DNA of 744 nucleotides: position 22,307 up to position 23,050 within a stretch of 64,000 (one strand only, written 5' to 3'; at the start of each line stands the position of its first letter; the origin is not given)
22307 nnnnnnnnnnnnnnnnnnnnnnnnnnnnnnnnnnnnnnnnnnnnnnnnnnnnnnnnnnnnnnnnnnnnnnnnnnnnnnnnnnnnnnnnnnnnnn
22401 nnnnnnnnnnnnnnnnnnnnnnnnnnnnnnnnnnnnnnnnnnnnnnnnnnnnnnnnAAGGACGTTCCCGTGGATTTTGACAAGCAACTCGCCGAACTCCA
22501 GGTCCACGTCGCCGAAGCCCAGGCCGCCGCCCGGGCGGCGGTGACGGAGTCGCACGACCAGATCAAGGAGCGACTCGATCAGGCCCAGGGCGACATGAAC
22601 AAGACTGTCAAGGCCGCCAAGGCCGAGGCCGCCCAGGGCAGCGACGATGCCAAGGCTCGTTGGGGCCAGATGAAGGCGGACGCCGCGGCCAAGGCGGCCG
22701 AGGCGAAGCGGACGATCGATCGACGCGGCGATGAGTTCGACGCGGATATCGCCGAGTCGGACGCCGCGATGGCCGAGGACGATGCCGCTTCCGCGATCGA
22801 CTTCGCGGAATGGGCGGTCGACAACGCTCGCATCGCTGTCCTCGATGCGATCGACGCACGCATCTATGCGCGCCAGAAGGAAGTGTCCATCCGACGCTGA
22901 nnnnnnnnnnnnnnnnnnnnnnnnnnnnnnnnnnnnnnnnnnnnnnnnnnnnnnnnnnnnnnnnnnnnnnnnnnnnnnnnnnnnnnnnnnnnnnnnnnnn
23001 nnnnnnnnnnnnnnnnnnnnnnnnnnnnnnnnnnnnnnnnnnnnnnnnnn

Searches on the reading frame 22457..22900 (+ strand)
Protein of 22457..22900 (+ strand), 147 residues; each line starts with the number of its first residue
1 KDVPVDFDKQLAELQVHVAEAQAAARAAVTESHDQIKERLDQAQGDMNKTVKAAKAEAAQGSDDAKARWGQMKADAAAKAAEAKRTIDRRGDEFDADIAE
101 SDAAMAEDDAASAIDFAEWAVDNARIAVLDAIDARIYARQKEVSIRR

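Call 17: search_protein_families(library=pfam, proteins=[window:22457-22900:+], max_evalue=0.01)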
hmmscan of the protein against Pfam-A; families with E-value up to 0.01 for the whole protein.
window:22457-22900:+ (147 aa): 1 family
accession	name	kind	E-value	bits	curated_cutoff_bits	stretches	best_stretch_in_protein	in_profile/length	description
PF01442.23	Apolipoprotein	-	0.0062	16.7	90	1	10-87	5-82/190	Apolipoprotein A1/A4/E domain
